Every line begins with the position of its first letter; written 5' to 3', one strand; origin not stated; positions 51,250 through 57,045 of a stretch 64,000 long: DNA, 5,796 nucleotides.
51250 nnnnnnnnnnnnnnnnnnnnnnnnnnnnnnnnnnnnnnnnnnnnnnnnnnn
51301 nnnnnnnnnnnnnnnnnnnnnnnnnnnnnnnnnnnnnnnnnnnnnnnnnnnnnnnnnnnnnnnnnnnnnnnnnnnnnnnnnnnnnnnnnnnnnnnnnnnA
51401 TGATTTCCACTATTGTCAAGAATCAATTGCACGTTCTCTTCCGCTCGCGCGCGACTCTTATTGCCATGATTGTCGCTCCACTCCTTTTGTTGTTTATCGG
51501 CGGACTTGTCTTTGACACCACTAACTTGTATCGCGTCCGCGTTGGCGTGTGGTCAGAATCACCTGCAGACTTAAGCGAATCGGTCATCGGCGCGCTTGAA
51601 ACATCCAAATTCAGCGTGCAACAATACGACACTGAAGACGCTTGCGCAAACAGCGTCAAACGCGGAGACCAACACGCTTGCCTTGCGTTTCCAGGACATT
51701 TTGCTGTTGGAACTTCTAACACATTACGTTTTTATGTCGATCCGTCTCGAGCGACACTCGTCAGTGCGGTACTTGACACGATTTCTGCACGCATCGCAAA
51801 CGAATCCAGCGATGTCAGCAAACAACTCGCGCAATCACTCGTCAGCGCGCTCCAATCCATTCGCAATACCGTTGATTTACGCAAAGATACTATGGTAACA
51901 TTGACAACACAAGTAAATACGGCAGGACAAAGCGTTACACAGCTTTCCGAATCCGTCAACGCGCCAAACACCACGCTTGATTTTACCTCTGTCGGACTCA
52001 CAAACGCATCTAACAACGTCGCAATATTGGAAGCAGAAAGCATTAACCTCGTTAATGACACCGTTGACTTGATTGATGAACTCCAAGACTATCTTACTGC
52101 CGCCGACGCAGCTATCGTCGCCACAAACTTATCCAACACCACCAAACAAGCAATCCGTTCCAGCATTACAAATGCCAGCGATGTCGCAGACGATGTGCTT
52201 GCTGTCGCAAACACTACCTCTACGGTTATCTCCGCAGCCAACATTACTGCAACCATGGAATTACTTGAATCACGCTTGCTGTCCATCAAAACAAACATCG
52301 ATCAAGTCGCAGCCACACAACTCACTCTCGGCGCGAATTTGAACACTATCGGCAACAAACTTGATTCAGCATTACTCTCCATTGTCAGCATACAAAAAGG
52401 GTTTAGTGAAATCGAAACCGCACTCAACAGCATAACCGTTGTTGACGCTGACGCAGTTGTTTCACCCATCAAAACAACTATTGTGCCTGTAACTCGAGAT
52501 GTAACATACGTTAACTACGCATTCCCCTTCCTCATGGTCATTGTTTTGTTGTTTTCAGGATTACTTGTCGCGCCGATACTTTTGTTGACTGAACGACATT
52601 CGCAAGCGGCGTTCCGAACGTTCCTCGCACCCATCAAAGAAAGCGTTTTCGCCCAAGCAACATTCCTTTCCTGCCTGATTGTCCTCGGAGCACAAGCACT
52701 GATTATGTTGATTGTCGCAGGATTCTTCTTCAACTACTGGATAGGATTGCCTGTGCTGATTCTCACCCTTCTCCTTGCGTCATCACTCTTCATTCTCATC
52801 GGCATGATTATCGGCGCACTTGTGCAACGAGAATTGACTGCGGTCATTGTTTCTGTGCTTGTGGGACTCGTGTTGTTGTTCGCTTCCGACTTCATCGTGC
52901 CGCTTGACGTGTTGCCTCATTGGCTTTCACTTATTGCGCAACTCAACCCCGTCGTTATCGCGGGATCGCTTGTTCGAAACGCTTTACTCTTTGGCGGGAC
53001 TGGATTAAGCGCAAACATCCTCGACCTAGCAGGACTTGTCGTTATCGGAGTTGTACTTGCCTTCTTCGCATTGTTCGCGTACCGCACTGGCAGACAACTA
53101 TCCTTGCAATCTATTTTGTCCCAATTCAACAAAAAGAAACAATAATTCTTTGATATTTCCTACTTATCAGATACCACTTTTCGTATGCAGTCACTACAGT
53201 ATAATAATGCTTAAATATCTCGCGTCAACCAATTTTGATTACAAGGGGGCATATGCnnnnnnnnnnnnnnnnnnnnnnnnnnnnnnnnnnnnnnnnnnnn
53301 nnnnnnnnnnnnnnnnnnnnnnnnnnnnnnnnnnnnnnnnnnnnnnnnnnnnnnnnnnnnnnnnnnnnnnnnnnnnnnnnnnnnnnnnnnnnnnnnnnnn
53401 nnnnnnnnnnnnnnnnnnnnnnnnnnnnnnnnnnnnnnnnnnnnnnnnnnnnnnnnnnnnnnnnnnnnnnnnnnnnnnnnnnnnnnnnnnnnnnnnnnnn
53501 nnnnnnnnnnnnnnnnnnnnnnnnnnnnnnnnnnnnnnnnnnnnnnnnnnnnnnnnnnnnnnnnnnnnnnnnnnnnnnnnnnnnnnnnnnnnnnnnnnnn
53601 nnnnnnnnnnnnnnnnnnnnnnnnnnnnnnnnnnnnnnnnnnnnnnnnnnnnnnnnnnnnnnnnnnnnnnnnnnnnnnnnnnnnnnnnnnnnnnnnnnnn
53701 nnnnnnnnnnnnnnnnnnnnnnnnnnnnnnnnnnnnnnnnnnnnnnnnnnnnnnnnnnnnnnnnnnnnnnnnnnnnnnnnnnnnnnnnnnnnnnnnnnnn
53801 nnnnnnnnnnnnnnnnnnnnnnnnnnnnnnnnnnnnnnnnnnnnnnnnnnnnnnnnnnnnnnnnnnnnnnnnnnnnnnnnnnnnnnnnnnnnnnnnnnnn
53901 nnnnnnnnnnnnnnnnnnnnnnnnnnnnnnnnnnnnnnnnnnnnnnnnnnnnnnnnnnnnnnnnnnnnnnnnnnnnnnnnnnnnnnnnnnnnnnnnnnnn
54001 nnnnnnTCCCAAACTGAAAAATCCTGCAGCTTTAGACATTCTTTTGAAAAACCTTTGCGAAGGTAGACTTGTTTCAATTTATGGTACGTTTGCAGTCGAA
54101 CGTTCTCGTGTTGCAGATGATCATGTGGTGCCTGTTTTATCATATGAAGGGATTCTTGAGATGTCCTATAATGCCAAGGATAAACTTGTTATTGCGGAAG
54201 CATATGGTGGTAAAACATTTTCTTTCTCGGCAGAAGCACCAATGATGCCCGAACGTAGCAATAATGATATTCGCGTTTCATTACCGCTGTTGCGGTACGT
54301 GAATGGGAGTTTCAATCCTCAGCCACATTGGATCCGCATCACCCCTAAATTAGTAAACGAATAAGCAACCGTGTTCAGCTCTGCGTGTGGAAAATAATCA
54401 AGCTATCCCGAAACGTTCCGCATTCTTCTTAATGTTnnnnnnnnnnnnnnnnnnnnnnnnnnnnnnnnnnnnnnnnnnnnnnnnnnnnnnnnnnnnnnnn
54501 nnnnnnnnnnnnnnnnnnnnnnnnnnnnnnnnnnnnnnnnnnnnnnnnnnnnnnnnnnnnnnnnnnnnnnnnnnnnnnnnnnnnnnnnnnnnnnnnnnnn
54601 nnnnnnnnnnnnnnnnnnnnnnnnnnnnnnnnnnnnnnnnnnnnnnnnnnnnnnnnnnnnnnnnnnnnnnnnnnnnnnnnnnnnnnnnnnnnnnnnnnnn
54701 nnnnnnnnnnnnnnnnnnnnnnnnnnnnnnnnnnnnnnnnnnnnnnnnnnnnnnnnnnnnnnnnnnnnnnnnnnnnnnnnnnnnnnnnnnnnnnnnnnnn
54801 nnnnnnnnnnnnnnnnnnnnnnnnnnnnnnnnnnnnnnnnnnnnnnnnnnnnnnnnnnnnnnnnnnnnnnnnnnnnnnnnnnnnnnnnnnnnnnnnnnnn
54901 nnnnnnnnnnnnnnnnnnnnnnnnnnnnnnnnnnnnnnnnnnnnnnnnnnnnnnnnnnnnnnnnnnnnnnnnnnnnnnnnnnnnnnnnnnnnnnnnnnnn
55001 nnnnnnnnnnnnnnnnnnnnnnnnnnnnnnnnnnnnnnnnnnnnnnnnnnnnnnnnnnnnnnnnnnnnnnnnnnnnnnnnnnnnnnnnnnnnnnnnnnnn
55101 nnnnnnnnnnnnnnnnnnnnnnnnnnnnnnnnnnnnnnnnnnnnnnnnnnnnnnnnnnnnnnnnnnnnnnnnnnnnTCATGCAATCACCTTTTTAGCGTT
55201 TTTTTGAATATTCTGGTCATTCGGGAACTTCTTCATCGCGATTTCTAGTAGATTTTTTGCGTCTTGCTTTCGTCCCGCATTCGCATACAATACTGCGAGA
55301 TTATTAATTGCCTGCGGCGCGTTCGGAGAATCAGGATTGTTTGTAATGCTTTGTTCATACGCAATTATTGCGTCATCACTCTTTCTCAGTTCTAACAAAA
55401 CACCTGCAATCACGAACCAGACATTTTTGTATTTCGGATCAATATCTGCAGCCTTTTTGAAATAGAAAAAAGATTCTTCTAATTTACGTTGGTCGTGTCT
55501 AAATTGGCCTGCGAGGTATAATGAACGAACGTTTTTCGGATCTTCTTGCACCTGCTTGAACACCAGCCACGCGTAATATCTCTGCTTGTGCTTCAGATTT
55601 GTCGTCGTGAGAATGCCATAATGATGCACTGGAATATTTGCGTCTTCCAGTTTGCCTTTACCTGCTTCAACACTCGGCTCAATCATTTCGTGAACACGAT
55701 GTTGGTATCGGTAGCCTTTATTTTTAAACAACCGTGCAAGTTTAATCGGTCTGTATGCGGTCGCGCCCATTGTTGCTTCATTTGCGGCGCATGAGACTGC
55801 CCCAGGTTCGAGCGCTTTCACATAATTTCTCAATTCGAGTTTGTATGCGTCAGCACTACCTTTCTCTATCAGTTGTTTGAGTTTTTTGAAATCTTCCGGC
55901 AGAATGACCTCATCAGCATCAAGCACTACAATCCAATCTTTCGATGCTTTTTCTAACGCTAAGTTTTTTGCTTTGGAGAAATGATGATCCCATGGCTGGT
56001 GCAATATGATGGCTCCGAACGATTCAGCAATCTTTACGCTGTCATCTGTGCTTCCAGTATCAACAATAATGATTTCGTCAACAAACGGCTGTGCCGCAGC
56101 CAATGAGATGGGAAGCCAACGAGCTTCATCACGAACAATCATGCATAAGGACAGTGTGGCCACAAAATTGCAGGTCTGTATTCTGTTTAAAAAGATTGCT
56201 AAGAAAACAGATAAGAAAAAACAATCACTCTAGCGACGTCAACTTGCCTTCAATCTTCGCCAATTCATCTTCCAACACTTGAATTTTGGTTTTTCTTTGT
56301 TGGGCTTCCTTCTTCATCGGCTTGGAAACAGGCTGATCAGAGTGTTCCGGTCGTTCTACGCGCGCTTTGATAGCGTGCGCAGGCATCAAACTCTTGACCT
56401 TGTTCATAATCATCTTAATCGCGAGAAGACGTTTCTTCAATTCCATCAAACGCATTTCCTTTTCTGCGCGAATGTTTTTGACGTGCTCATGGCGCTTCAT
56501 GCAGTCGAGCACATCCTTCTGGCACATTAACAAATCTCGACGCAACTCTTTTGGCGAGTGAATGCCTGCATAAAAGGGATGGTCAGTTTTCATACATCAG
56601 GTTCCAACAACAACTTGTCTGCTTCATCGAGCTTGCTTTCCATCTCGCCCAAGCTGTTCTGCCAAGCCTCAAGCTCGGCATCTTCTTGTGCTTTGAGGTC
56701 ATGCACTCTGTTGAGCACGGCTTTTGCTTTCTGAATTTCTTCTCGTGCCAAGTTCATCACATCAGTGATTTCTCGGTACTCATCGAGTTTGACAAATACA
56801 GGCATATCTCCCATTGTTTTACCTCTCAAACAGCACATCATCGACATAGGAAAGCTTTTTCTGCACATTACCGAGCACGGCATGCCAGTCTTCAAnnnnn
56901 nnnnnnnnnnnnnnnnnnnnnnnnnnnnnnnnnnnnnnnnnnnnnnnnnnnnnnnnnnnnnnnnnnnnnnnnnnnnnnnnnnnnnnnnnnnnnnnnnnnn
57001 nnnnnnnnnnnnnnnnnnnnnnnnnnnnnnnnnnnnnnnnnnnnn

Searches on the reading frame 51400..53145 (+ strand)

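Call 10: search_protein_families(library=pfam, max_evalue=0.01, proteins=[window:51400-53145:+])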
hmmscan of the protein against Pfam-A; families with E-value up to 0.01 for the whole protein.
window:51400-53145:+ (581 aa): 2 families
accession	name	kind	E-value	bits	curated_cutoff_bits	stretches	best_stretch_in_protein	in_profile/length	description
PF12698.13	ABC2_membrane_3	-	1.2e-24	87.5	31.6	2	214-558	33-346/347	ABC-2 family transporter protein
PF01061.29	ABC2_membrane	-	3e-14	53.5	26.9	1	373-529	51-210/211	ABC-2 type transporter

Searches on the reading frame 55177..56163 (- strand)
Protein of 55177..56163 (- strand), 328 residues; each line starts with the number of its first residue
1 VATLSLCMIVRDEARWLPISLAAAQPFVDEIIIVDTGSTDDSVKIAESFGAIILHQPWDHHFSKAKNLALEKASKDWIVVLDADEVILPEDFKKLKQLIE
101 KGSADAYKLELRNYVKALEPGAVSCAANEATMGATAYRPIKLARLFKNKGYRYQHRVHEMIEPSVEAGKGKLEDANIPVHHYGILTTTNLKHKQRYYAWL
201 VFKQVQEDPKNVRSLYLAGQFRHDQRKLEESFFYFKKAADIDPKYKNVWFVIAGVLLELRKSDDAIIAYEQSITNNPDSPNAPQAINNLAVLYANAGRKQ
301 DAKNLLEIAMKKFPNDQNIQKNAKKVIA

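Call 27: search_protein_families(library=pfam, max_evalue=0.1, proteins=[window:55177-56163:-])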
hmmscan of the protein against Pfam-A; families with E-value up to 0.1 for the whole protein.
window:55177-56163:- (328 aa): 19 families
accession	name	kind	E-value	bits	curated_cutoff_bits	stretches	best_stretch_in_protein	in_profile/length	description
PF00535.33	Glycos_transf_2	-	6.3e-21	75.5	23.3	1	5-108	1-112/168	Glycosyl transferase family 2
PF07719.23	TPR_2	-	1.6e-12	46.9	27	1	284-316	2-34/34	Tetratricopeptide repeat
PF13431.12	TPR_17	-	2.3e-11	43.4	24.4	2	268-303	1-33/34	Tetratricopeptide repeat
PF13181.12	TPR_8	-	4.6e-11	42.4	25.7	1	213-245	2-34/34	Tetratricopeptide repeat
PF14559.12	TPR_19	-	1.5e-10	41.7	25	2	279-320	21-62/68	Tetratricopeptide repeat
PF00515.34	TPR_1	-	3.5e-09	36.5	27.8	0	248-278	3-33/34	Tetratricopeptide repeat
PF13432.12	TPR_16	-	6.3e-08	33.4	32.7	1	255-302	6-50/65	Tetratricopeptide repeat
PF13428.12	TPR_14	-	7.2e-08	32.8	23.5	1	285-320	3-38/44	Tetratricopeptide repeat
PF13704.12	Glyco_tranf_2_4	-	8.1e-07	29.9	27.5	1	11-97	1-96/98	Glycosyl transferase family 2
PF13174.12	TPR_6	-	8.1e-07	29.7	26.3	1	288-315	5-32/33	Tetratricopeptide repeat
PF23914.1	TPR_CcmH_CycH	-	7.2e-06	26.4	42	1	242-318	46-122/158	Cytochrome c-type biogenesis protein H TPR domain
PF10111.15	Glyco_tranf_2_2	-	1.5e-05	25.1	27.3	1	29-100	30-107/276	Glycosyltransferase like family 2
PF13424.12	TPR_12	-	1.6e-05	25.5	30.1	1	252-307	9-69/77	Tetratricopeptide repeat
PF12895.13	ANAPC3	-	0.00028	21.5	27.2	1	207-271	18-81/82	Anaphase-promoting complex, cyclosome, subunit 3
PF13374.12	TPR_10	-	0.0024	18.3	27.5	1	285-307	4-26/42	Tetratricopeptide repeat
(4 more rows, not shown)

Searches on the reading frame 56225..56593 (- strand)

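Call 27: search_protein_families(library=pfam, max_evalue=0.1, proteins=[window:56225-56593:-])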
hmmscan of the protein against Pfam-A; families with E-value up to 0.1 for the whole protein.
window:56225-56593:- (122 aa): 1 family
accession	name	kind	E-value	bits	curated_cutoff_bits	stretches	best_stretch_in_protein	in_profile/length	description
PF23991.1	DUF7310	-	0.053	14.4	40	0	93-122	28-57/83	Coiled-coil region of unknown function (DUF7310)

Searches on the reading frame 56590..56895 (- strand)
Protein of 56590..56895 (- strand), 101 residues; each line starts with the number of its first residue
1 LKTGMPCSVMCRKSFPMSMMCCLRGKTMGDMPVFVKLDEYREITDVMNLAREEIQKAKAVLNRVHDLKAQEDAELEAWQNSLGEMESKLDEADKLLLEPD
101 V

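Call 27: search_protein_families(library=pfam, max_evalue=0.1, proteins=[window:56590-56895:-])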
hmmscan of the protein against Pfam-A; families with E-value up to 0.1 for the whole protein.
window:56590-56895:- (101 aa): 2 families
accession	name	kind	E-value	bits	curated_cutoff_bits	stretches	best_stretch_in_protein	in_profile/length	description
PF20489.3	Birna_RdRp_C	-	0.068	14.1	28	1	48-95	41-86/106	Birnavirus RNA dependent RNA polymerase (VP1), C-terminal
PF20155.4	TMP_3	-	0.091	12.9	41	0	38-91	8-61/192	Tape measure protein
